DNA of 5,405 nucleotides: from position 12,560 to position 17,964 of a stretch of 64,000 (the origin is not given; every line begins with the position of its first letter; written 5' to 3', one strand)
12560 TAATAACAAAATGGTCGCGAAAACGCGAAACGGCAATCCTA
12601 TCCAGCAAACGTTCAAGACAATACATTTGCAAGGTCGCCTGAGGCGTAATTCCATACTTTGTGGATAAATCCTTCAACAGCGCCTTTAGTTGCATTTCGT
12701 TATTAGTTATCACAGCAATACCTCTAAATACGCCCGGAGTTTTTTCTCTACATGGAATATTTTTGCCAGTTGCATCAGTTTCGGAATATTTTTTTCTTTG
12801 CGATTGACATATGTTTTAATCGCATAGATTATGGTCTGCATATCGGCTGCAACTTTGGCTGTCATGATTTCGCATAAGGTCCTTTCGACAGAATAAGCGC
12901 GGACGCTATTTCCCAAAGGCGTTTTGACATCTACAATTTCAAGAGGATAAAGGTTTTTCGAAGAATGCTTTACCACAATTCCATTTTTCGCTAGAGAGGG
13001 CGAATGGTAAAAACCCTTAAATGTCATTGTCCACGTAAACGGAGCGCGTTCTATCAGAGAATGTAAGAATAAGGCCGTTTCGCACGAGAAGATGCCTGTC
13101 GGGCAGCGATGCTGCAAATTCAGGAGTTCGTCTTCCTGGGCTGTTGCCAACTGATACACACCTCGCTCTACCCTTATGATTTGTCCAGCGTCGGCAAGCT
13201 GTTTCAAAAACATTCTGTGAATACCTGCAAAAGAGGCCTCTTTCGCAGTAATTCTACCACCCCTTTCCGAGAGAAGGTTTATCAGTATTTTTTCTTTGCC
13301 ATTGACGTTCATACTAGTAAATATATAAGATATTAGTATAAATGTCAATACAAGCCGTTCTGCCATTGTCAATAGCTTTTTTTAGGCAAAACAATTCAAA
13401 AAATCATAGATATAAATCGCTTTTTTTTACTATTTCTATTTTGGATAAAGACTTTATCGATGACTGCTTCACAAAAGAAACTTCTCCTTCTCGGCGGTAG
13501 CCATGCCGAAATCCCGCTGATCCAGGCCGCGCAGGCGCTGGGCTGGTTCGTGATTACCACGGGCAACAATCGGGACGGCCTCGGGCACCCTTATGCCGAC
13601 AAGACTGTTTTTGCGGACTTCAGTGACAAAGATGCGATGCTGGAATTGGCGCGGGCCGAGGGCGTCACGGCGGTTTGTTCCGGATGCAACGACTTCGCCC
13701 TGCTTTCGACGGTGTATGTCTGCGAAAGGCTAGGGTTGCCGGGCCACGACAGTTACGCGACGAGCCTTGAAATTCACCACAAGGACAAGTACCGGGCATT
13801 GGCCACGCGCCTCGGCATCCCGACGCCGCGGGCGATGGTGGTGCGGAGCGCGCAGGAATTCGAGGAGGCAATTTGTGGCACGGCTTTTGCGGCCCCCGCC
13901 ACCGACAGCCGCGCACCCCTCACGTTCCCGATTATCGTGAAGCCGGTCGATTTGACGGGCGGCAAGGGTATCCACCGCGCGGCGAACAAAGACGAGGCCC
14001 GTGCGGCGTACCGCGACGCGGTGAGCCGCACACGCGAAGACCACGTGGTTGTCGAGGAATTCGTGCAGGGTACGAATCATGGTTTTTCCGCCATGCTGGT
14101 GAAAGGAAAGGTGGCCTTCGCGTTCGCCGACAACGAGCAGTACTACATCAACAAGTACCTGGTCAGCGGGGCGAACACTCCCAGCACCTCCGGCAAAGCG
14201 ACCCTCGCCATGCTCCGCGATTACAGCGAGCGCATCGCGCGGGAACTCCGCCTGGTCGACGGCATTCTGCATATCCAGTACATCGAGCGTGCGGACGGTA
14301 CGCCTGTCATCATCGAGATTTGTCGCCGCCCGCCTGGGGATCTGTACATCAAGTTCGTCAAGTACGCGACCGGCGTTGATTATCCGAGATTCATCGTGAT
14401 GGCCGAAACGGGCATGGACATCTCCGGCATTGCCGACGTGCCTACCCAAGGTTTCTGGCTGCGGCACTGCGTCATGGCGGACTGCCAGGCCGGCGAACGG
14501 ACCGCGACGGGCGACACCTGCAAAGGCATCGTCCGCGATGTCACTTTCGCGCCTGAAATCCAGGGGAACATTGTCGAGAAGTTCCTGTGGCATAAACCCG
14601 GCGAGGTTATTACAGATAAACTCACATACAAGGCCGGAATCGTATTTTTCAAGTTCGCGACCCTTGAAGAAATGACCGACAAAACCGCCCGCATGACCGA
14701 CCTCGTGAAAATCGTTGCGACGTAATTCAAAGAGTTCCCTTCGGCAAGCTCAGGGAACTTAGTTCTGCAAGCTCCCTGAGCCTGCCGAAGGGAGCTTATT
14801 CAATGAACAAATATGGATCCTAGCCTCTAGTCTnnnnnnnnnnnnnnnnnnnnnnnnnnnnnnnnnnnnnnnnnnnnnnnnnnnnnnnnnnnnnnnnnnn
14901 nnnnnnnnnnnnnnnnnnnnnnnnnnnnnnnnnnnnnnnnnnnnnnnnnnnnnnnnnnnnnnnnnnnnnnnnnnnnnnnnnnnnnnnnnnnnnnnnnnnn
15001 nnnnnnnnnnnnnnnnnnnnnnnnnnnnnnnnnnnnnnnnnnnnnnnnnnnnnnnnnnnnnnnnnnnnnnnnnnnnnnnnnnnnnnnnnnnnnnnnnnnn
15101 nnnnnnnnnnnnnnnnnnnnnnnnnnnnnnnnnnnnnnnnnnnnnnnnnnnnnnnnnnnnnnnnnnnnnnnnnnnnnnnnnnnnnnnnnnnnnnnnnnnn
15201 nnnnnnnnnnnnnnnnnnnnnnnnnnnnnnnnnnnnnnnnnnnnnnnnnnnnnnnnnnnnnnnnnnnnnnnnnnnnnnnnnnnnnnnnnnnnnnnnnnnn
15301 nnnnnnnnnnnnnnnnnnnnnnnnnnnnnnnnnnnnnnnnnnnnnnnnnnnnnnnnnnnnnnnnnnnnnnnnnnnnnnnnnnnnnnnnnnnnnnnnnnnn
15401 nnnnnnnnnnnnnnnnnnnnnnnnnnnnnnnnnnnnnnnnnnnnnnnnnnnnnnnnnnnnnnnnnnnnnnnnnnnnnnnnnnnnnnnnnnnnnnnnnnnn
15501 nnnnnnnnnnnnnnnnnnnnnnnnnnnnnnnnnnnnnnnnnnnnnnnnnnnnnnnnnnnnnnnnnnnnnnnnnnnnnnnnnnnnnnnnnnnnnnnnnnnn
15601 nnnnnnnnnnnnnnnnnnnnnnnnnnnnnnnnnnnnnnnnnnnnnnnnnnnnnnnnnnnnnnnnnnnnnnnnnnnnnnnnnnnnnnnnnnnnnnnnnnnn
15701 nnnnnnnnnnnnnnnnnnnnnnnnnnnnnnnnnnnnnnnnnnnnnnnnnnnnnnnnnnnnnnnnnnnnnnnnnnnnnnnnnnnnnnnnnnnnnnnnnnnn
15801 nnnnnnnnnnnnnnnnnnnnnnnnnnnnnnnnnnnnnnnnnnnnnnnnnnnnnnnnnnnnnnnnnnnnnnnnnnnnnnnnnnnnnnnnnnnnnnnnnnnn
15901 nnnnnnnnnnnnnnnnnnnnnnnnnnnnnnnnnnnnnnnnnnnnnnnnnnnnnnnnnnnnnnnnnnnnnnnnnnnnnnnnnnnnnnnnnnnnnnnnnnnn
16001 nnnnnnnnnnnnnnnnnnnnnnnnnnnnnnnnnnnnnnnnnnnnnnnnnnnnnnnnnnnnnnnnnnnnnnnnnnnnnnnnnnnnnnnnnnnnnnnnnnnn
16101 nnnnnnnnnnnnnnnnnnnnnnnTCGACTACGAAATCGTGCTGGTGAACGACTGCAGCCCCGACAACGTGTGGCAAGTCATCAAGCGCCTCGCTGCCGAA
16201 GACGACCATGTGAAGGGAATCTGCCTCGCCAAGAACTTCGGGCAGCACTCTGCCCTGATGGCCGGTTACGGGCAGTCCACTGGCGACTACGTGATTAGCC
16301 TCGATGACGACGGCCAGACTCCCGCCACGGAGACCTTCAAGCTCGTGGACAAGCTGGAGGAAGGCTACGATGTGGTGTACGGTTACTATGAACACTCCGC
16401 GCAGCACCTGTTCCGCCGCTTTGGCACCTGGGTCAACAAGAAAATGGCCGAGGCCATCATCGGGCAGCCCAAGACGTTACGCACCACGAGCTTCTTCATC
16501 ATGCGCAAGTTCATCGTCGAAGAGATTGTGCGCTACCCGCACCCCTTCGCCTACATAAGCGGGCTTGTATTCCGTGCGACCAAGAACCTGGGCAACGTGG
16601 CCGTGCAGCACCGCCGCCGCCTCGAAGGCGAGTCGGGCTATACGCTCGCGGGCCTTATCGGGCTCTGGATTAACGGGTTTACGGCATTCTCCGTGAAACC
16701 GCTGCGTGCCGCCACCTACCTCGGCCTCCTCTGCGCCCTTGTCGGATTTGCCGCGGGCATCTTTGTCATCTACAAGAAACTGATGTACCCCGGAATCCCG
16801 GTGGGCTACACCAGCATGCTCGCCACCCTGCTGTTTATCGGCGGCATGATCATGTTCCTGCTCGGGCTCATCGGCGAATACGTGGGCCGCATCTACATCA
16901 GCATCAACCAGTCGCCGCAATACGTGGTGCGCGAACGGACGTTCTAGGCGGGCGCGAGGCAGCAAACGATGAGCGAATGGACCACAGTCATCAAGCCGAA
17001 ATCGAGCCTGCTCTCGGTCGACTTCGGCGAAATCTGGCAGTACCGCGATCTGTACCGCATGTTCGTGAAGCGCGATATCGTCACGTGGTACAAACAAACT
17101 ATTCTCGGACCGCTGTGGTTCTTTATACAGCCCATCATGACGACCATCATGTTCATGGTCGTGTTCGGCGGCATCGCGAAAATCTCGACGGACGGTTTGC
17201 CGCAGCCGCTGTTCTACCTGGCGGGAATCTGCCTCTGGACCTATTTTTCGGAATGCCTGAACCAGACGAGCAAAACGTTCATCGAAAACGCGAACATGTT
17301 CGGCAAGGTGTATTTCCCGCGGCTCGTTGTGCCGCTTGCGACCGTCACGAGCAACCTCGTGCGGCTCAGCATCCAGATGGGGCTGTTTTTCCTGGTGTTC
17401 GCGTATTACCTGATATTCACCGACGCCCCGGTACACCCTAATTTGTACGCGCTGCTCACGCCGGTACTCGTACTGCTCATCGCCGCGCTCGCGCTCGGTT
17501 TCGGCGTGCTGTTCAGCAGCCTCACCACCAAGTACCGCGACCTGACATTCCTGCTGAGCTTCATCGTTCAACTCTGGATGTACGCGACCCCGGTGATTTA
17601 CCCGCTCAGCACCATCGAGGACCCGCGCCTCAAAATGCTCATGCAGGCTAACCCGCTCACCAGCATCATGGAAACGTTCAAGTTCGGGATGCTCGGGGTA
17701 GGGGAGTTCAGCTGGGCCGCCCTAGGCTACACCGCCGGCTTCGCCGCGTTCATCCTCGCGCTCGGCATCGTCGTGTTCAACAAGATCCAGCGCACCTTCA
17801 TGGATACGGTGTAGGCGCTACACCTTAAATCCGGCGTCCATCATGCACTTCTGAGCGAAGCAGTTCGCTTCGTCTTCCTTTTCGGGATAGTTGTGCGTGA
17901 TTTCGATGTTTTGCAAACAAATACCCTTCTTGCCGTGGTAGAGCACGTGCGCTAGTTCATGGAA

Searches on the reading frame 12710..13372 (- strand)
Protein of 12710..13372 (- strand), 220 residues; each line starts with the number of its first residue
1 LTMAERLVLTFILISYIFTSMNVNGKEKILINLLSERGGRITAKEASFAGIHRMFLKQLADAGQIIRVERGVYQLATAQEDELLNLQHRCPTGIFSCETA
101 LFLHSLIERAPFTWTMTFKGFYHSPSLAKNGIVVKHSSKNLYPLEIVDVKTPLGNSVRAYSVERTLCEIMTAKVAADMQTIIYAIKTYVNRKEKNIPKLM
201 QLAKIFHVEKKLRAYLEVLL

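Call 63: search_protein_families(library=pfam, proteins=[window:12710-13372:-], max_evalue=0.001)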
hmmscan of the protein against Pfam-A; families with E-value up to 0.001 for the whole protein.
window:12710-13372:- (220 aa): 1 family
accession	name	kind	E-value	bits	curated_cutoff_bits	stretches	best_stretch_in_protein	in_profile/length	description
PF13338.12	AbiEi_4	-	7.7e-09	36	25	1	30-76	3-49/49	Transcriptional regulator, AbiEi antitoxin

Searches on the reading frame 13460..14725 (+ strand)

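Call 9: search_protein_families(library=pfam, proteins=[window:13460-14725:+], max_evalue=0.001)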
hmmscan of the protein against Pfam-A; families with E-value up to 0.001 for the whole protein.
window:13460-14725:+ (421 aa): 8 families
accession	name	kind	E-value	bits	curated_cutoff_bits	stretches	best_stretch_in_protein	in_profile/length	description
PF01071.24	GARS_A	-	1e-07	32.4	27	1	112-257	7-140/194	Phosphoribosylglycinamide synthetase, ATP-grasp (A) domain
PF02655.19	ATP-grasp_3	-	2.9e-07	31.2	23.2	1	143-291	16-157/160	ATP-grasp domain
PF13535.11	ATP-grasp_4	-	6.6e-07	29.5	27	1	155-290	2-151/160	ATP-grasp domain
PF07478.18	Dala_Dala_lig_C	-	1.1e-06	28.8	24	1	116-291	3-176/204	D-ala D-ala ligase C-terminus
PF02786.22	CPSase_L_D2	-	8.9e-06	25.8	19.8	1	151-213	34-100/211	Carbamoyl-phosphate synthase L chain, ATP binding domain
PF02222.28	ATP-grasp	-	0.00012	22.3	27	1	115-291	3-163/179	ATP-grasp domain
PF18130.6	ATPgrasp_N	-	0.00018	22.4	27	1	22-95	2-81/81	ATP-grasp N-terminal domain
PF02955.21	GSH-S_ATP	-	0.00026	20.9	23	1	158-217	34-94/175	Prokaryotic glutathione synthetase, ATP-grasp domain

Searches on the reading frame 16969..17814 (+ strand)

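Call 9: search_protein_families(library=pfam, proteins=[window:16969-17814:+], max_evalue=0.001)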
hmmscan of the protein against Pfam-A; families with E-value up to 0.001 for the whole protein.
window:16969-17814:+ (281 aa): 1 family
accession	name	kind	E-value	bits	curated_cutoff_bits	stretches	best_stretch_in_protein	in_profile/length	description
PF01061.29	ABC2_membrane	-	7.6e-22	78.3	26.9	1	30-238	4-207/211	ABC-2 type transporter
